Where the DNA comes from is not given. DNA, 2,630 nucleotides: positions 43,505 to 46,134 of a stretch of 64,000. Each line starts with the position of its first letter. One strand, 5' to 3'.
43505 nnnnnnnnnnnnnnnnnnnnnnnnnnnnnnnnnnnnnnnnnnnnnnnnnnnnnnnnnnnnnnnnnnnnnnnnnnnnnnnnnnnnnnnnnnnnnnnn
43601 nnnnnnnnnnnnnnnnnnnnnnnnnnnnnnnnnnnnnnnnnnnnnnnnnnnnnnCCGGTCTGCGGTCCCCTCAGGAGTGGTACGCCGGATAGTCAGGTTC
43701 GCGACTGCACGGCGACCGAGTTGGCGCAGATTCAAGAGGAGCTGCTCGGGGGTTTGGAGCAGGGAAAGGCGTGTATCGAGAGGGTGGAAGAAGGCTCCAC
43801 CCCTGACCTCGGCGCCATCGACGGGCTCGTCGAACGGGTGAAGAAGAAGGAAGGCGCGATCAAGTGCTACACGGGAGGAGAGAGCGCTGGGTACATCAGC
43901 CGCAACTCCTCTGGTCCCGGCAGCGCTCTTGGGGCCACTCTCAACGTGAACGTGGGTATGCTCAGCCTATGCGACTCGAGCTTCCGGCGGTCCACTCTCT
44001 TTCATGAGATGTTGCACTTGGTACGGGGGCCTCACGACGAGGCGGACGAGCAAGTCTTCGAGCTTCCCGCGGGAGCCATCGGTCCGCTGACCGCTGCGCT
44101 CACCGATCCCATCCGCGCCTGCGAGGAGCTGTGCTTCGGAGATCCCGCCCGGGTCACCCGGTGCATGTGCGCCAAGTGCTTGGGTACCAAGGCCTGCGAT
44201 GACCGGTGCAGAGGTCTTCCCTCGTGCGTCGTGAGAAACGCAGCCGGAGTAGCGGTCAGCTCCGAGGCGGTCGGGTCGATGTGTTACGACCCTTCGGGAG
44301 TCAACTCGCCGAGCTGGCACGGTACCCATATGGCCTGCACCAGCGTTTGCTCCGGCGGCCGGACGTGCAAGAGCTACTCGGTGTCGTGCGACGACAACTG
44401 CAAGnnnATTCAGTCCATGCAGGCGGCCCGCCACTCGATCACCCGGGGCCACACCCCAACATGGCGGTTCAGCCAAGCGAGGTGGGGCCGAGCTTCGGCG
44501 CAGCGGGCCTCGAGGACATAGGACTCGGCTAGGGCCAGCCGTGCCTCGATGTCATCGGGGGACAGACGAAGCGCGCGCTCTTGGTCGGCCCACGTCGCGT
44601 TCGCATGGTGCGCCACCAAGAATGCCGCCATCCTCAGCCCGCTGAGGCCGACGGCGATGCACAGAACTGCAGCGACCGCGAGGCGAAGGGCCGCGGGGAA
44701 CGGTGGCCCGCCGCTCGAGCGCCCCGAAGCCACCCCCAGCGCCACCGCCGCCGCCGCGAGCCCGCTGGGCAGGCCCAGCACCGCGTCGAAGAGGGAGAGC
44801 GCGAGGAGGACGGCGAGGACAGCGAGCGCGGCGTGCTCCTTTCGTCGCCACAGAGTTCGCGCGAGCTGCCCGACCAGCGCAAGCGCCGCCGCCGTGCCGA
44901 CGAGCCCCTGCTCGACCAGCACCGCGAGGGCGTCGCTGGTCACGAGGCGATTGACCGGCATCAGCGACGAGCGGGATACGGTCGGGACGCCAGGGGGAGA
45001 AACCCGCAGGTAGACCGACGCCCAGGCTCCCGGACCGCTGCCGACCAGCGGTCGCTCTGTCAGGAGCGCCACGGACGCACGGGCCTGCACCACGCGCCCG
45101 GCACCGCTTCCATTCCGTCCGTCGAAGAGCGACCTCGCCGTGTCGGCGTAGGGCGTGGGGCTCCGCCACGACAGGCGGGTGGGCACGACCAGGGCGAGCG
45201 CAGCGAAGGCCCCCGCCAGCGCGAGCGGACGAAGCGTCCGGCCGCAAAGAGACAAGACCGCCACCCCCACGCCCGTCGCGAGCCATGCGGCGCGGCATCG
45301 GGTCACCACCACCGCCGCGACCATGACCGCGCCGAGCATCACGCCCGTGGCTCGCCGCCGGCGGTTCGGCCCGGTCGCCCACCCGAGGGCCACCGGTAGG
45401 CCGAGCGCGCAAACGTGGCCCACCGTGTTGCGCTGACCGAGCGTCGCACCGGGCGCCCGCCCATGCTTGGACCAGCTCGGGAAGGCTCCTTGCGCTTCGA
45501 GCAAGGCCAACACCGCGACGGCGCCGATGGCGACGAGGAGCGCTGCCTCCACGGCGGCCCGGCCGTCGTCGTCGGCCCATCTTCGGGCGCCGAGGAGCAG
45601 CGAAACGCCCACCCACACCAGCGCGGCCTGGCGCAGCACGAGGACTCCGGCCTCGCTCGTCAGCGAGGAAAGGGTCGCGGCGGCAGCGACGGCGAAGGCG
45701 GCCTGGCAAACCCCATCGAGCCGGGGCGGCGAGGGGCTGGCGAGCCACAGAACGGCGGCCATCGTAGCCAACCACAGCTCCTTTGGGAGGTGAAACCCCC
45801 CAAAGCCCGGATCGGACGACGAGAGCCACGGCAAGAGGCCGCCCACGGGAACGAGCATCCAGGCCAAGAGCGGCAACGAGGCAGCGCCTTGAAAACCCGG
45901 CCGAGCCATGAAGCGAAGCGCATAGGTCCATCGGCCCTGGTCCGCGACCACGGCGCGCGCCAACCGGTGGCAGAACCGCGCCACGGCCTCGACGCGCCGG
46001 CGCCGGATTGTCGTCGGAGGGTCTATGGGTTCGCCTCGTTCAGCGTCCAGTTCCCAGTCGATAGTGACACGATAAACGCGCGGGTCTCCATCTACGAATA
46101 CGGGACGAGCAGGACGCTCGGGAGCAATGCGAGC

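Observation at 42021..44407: AraC regulator divergent from a secreted HEMLH protein with an 18-Cys C-terminal module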

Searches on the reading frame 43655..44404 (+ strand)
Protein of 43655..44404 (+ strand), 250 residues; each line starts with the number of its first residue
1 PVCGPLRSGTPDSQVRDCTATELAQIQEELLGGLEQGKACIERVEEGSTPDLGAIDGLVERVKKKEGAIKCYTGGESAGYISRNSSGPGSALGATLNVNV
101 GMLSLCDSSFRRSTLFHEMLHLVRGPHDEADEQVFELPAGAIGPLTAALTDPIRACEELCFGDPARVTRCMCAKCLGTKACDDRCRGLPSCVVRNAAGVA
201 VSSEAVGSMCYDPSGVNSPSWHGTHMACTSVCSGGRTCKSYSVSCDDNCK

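Call 48: search_solved_structures(query=A4, max_evalue=10, show_alignments=3)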
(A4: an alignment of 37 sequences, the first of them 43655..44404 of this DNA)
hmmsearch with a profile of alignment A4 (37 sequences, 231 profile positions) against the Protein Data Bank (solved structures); distinct sequences matched with E-value up to 10: 15.
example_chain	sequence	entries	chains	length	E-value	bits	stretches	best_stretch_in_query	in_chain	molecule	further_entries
5jig_A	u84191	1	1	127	0.00019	24.4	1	78-124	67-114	Ubiquitin and WLM domain-containing metalloprotease SPCC1442.07c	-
5ln5_A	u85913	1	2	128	0.0036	20.2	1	78-124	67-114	Ubiquitin and WLM domain-containing metalloprotease SPCC1442.07c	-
5xbn_A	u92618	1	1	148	0.0074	19.2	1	82-124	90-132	Wss1p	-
4qhf_A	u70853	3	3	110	0.021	17.7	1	80-118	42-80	Uncharacterized protein MJ1213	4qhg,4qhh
4qhj_A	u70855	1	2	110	0.021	17.7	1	80-118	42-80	Uncharacterized protein MJ1213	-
4qhi_A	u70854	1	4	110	0.025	17.5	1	80-118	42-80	Uncharacterized protein MJ1213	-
5xbv_A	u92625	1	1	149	0.15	14.9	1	82-124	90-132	Wss1p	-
1ast_A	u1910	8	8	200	0.5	13.2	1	102-138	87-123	ASTACIN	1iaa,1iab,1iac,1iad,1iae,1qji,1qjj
6saz_A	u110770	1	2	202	0.5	13.2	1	102-138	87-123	Astacin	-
6ht9_A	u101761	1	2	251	0.74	12.6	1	102-138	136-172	Astacin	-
6mdw_A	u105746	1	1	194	0.79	12.5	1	79-123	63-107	SprT-like domain-containing protein Spartan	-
6mdx_A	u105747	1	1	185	1.2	11.9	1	80-123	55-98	SprT-like domain-containing protein Spartan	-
7zpf_A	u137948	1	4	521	1.8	11.4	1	50-125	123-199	Aip56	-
1tvi_A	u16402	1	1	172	2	11.2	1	89-137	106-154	Hypothetical UPF0054 protein TM1509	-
3cqb_A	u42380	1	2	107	2.3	11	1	80-115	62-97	Probable protease htpX homolog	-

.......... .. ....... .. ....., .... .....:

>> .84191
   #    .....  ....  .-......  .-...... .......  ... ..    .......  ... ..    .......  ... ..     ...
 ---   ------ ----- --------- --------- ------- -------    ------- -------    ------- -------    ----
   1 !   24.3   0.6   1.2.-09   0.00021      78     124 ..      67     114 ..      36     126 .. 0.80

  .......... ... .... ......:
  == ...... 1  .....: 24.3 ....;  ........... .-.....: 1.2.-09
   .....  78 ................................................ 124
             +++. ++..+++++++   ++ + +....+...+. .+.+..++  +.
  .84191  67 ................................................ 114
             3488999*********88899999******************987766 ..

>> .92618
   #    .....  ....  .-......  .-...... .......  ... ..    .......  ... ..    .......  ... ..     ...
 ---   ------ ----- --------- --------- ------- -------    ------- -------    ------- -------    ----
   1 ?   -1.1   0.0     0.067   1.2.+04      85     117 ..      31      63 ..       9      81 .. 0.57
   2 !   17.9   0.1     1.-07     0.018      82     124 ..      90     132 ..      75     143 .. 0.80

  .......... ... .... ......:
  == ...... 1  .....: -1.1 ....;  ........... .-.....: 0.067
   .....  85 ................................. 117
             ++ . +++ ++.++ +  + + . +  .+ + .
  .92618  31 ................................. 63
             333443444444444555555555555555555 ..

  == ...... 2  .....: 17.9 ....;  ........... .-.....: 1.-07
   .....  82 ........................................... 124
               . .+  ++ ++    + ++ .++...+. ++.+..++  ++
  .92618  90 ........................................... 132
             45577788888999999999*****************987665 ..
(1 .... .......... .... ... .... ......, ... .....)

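Call 55: predict_structure(alignment_id=A4)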
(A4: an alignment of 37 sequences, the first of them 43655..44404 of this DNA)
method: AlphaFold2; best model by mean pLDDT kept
length: 250 residues; sequences in the alignment: 37
mean_pLDDT: 89.0   pTM: 0.87
mean pLDDT of the five models: 89.0, 89.0, 88.5, 87.5, 86.7
residues with pLDDT >= 90: 164; 70-90: 67; 50-70: 16; < 50: 3
segments of 3 or more residues with pLDDT < 50: none
pLDDT, mean of each block of 10 residues (from residue 1): 70 84 97 97 86 91 89 91 65 86 95 97 92 74 87 97 95 96 95 84 89 90 92 94 92
secondary structure, 60 per line:
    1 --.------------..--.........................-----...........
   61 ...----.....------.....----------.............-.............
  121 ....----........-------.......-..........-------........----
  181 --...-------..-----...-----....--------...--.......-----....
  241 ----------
elements in order: H20-44 H50-63 E68-72 E79-83 E94-99 H100-105 H108-124 H129-136 H144-150 H152-161 H169-176 E200-202 E208-211 E220-222 H225-231 E237-240

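Call 58: fold_search(model_id=the predicted structure, library=pdb)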
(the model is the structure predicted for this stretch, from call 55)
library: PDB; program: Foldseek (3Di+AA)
matches with E <= 10: 51; with E <= 0.001: 0
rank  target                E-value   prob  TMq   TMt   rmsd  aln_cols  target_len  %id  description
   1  4qhj_A                7.6e-02  0.98  0.24  0.50   4.4       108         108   19  Crystal structure of Methanocaldococcus jannaschii selecase mutant I100F+H107F (released 2014-07-16)
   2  4qhi_A                1.1e-01  0.99  0.25  0.52   3.9       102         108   22  Crystal structure of Methanocaldococcus jannaschii selecase mutant R36W (released 2014-07-16)
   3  4qhi_C                1.1e-01  0.97  0.24  0.50   4.2       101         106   22  Crystal structure of Methanocaldococcus jannaschii selecase mutant R36W (released 2014-07-16)
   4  4qhf                  1.5e-01  0.97  0.25  0.51   4.2       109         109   19  Crystal structure of Methanocaldococcus jannaschii monomeric selecase (released 2014-07-16)
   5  4qhi_B                2.4e-01  0.85  0.22  0.46   5.6       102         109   20  Crystal structure of Methanocaldococcus jannaschii selecase mutant R36W (released 2014-07-16)
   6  4qhi_D                2.8e-01  0.82  0.22  0.46   5.2       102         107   20  Crystal structure of Methanocaldococcus jannaschii selecase mutant R36W (released 2014-07-16)
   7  1eb6                  9.4e-01  0.54  0.29  0.37   5.1       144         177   12  Deuterolysin from Aspergillus oryzae (released 2001-11-23)
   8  3cqb_A                1.1e+00  0.30  0.18  0.39   6.2        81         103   17  Crystal structure of heat shock protein HtpX domain from Vibrio parahaemolyticus RIMD 2210633 (released 2008-05-27)
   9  5yew_B                1.7e+00  0.14  0.17  0.11  13.6       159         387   11  Structural basis for GTP hydrolysis and conformational change of mitofusin 1 in mediating mitochondrial fusion (released 2018-01-31)
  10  9drq_A                1.7e+00  0.03  0.15  0.10  13.1       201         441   13  Mumps virus fusion glycoprotein F stabilized in prefusion conformation (released 2025-02-19)
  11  8s5f_F                2.0e+00  0.10  0.25  0.21   7.6       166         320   13  Crystal structure of the HExxH domain of ChlBHExxH a novel alpha-ketoglutarate dependent oxygenase (released 2024-10-02)
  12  5giv_C                2.0e+00  0.05  0.20  0.11  17.7       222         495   12  Crystal structure of M32 carboxypeptidase from Deinococcus radiodurans R1 (released 2017-07-12)
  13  5giv_A                2.0e+00  0.05  0.20  0.11  17.9       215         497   11  Crystal structure of M32 carboxypeptidase from Deinococcus radiodurans R1 (released 2017-07-12)
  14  5gnt                  2.2e+00  0.20  0.17  0.12  14.7       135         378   10  BDLP-like folding of Mitofusin 1 (released 2016-11-23)
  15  8exp_A                2.2e+00  0.09  0.18  0.09  18.7       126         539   11  Cryo-EM structure of S. aureus BlaR1 with C2 symmetry (released 2023-01-11)
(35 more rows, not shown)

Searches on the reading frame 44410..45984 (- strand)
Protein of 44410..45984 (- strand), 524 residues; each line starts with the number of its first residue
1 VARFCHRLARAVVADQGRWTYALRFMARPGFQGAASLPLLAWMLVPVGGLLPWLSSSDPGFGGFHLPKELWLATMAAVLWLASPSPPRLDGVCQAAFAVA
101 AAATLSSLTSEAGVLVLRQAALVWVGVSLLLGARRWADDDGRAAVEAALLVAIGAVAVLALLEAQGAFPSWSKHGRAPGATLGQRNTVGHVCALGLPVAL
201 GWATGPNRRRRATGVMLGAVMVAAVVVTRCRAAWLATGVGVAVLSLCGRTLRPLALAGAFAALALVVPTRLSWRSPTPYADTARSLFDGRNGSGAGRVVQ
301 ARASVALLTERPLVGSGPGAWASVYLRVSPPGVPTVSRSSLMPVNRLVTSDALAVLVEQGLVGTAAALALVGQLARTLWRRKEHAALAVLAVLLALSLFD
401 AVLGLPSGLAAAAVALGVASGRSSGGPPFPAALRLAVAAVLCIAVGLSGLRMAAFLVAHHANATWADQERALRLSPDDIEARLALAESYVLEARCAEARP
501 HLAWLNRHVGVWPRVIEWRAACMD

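Call 3: search_protein_families(library=pfam, proteins=[window:44410-45984:-], max_evalue=1)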
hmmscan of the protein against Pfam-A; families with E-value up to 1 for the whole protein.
window:44410-45984:- (524 aa): 3 families
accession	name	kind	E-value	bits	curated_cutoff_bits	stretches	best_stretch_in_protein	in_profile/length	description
PF04932.20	Wzy_C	-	1.7e-07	31.5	31.7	1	219-366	4-147/149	O-Antigen ligase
PF14561.12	TPR_20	-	0.14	12.9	25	1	462-502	5-45/90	Tetratricopeptide repeat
PF13414.12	TPR_11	-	0.2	11.8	26.8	1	469-489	18-38/42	TPR repeat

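Call 4: search_protein_families(library=ncbifam, proteins=[window:44410-45984:-], max_evalue=1)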
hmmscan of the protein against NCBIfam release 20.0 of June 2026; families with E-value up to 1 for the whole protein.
window:44410-45984:- (524 aa): 0 families
